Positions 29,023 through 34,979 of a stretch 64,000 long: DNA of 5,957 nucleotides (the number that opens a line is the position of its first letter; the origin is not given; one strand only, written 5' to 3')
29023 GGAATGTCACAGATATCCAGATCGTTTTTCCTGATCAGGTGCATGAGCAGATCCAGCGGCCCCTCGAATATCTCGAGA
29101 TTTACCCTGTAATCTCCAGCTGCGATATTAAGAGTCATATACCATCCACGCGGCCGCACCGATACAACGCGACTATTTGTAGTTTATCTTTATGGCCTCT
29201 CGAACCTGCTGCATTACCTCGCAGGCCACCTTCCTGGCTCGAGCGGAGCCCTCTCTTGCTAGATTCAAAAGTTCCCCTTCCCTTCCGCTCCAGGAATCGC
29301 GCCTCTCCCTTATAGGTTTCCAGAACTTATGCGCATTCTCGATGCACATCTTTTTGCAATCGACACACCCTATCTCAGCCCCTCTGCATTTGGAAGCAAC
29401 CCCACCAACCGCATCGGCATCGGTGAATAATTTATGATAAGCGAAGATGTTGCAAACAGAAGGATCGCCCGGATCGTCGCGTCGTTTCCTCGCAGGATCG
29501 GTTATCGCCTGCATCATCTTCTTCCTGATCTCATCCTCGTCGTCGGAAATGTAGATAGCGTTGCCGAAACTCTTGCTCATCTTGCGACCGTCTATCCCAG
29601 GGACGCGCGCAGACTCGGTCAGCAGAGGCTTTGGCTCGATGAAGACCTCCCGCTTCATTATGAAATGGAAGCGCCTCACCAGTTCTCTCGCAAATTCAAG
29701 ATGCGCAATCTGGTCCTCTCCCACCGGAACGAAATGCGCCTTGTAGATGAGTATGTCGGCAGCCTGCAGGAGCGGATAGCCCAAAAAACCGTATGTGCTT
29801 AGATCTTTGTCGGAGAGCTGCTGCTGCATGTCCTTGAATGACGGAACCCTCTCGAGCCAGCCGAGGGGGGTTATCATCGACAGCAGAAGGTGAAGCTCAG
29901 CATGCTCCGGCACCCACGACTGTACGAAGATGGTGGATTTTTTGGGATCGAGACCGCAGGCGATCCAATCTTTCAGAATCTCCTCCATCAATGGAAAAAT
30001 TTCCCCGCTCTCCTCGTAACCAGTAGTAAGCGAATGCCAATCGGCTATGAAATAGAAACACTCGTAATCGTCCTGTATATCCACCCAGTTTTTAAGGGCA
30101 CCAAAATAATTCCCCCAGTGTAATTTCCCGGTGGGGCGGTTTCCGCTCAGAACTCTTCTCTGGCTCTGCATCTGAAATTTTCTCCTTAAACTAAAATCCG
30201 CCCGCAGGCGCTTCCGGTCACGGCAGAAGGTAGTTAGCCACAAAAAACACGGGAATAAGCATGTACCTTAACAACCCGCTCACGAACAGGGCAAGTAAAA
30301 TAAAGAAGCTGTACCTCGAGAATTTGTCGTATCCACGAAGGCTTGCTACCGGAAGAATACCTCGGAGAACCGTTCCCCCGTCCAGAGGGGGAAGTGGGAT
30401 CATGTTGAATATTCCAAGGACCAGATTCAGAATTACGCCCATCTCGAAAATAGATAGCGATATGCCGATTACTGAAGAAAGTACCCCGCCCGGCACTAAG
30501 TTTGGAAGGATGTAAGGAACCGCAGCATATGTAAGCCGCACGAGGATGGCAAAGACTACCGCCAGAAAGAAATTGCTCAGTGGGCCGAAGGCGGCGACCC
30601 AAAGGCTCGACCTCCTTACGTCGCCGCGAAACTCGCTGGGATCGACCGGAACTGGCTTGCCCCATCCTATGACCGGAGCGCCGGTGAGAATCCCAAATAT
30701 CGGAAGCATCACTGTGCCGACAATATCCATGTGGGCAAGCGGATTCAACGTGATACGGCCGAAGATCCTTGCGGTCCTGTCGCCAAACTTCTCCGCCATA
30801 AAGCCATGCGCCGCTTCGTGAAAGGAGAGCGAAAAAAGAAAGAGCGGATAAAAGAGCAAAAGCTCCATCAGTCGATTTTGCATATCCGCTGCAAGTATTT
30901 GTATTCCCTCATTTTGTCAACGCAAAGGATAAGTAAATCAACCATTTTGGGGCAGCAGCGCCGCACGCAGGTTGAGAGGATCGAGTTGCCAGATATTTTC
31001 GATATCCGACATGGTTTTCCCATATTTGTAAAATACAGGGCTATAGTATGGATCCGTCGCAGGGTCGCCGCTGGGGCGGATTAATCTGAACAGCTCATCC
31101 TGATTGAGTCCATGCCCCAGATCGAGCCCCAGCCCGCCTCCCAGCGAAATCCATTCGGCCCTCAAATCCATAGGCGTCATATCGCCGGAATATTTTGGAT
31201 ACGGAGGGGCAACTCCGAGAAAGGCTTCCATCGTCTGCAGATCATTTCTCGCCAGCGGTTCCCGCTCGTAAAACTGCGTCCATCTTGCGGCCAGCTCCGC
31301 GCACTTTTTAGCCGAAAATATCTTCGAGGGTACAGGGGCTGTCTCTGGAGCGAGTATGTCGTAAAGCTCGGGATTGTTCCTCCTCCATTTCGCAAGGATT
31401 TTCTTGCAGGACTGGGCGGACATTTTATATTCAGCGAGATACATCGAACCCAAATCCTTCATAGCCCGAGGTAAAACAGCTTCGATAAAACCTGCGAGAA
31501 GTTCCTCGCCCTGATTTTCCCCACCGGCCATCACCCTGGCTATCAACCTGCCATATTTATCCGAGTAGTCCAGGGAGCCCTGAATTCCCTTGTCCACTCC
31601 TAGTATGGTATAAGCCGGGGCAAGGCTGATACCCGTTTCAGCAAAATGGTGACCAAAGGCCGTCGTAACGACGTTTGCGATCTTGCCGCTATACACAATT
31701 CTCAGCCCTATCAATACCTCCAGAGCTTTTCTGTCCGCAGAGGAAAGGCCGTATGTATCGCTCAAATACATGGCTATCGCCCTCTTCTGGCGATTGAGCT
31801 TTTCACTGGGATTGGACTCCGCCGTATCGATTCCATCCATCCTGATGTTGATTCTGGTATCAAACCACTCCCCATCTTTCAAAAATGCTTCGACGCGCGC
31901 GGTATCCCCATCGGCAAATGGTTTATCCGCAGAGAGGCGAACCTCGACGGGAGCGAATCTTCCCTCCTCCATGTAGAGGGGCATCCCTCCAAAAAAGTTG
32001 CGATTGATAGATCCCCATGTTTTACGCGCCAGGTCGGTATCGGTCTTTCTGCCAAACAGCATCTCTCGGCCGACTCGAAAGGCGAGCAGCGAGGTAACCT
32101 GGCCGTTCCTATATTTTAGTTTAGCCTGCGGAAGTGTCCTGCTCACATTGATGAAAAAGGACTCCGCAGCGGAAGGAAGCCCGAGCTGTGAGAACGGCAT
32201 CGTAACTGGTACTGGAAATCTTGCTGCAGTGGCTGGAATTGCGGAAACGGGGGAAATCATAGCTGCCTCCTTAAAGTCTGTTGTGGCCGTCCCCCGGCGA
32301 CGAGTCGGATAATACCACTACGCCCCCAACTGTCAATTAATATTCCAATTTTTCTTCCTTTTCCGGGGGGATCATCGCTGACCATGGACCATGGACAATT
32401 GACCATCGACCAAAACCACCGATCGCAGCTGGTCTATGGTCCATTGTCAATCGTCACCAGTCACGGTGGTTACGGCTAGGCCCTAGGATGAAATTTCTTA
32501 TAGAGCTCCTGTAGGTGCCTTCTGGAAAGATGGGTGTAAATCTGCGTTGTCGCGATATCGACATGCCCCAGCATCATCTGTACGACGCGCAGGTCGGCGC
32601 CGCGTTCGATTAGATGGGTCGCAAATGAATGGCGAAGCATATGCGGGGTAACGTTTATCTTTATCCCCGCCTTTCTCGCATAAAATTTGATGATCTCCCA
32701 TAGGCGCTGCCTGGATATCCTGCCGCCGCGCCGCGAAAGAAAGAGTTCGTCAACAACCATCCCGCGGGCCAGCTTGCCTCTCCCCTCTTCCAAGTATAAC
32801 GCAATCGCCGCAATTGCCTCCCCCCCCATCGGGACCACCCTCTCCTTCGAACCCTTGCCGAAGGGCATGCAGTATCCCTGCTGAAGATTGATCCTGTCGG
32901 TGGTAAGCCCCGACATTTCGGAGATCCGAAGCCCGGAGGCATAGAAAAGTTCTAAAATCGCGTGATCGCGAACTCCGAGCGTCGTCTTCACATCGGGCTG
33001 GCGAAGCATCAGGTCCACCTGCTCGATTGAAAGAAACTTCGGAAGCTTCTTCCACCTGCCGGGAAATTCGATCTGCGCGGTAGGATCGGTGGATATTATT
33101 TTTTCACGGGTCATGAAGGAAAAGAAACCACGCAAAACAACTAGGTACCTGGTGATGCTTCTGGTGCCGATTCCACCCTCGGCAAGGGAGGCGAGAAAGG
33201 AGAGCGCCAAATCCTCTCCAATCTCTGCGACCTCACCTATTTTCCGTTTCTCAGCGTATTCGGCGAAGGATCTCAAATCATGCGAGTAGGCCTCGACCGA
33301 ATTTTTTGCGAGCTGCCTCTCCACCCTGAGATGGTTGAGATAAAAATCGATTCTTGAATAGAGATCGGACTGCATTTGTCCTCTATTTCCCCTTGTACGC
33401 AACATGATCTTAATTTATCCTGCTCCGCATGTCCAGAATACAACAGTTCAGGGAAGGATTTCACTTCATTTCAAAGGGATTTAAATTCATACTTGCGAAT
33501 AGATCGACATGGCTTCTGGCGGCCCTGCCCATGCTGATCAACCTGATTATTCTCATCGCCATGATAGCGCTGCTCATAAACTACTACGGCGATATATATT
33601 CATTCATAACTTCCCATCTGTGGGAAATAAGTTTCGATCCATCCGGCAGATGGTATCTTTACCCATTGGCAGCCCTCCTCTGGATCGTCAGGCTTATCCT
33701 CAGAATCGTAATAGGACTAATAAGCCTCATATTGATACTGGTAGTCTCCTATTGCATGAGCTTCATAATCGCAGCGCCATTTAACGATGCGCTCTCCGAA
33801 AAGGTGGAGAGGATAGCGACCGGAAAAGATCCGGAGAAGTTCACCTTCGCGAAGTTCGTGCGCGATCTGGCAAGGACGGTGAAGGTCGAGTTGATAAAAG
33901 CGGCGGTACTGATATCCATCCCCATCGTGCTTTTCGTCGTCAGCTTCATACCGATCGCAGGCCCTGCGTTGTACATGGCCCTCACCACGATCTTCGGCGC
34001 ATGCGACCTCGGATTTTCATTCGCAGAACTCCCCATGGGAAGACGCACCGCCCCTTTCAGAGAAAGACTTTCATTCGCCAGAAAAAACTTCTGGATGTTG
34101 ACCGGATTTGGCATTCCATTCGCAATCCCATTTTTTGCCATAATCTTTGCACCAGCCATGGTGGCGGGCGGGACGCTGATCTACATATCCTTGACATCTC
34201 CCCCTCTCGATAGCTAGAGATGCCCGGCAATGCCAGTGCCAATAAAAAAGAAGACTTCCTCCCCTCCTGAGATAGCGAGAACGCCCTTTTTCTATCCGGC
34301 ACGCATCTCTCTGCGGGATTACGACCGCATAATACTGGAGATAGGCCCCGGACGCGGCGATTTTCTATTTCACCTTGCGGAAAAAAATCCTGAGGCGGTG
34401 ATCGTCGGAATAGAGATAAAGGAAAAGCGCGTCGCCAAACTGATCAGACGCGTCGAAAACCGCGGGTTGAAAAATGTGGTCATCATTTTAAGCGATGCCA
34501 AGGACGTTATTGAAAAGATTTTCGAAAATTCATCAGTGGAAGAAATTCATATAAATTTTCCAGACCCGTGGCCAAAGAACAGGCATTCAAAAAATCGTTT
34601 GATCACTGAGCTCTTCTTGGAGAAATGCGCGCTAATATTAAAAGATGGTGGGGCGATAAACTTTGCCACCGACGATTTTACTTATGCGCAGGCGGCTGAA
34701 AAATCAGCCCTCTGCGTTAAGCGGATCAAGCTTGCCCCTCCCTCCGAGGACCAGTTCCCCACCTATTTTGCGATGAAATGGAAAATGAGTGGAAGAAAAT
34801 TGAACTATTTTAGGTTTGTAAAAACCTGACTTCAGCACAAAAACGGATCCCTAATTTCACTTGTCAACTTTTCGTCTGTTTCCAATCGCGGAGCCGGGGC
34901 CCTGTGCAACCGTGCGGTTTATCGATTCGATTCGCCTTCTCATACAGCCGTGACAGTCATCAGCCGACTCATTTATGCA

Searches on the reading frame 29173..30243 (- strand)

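Call 77: search_protein_families(library=pfam, proteins=[window:29173-30243:-], max_evalue=0.00001)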
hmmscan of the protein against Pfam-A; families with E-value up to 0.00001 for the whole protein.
window:29173-30243:- (356 aa): 1 family
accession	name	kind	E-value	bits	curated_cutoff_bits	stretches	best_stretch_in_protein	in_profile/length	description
PF00579.31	tRNA-synt_1b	-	1.5e-66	225.2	21.1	1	28-307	5-290/292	tRNA synthetases class I (W and Y)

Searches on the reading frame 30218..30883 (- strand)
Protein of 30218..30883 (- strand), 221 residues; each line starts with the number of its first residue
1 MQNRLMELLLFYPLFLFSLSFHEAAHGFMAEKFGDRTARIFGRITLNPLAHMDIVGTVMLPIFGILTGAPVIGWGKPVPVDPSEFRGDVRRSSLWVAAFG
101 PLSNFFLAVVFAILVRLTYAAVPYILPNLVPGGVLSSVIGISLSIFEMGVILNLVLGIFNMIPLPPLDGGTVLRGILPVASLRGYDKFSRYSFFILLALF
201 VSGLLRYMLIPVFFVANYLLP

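Call 77: search_protein_families(library=pfam, proteins=[window:30218-30883:-], max_evalue=0.00001)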
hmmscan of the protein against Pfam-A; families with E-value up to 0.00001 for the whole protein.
window:30218-30883:- (221 aa): 1 family
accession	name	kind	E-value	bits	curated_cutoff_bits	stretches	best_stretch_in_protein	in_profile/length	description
PF02163.28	Peptidase_M50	-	2e-16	60.4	27.2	1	14-200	5-218/221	Peptidase family M50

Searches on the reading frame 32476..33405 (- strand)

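Call 77: search_protein_families(library=pfam, proteins=[window:32476-33405:-], max_evalue=0.00001)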
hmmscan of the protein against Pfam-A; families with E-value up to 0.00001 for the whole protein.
window:32476-33405:- (309 aa): 2 families
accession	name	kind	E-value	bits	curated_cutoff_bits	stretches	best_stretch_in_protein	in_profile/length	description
PF00589.27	Phage_integrase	-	1.9e-44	151.9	27.1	1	124-295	2-170/172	Phage integrase family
PF02899.23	Phage_int_SAM_1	-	9e-17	61.6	22.3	1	19-102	1-83/83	Phage integrase, N-terminal SAM-like domain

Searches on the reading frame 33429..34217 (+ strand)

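Call 77: search_protein_families(library=pfam, proteins=[window:33429-34217:+], max_evalue=0.00001)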
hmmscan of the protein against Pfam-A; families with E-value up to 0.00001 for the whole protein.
window:33429-34217:+ (262 aa): 1 family
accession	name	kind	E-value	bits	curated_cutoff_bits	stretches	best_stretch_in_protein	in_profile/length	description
PF07264.17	EI24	-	9.7e-31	107.9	32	1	15-242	3-199/199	Sulfate transporter CysZ/Etoposide-induced protein 2.4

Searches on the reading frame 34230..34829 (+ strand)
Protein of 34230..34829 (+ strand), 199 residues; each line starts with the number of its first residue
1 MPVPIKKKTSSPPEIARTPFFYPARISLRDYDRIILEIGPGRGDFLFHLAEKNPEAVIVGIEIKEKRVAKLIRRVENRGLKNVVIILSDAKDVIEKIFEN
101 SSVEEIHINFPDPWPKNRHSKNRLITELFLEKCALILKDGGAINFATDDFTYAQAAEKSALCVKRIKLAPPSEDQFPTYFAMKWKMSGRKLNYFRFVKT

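Call 77: search_protein_families(library=pfam, proteins=[window:34230-34829:+], max_evalue=0.00001)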
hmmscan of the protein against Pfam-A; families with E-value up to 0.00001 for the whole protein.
window:34230-34829:+ (199 aa): 4 families
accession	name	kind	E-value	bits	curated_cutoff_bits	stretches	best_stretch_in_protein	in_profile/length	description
PF02390.23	Methyltransf_4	-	1.1e-42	145.9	24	1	34-176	4-146/173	Putative methyltransferase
PF24675.1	NpmA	-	3.1e-10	40.2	60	1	28-111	20-105/214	16S rRNA (adenine(1408)-N(1))-methyltransferase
PF13847.12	Methyltransf_31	-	9.2e-10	38.8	27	1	35-109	7-81/145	Methyltransferase domain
PF13649.12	Methyltransf_25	-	8.2e-07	30.1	27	1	35-107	1-69/97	Methyltransferase domain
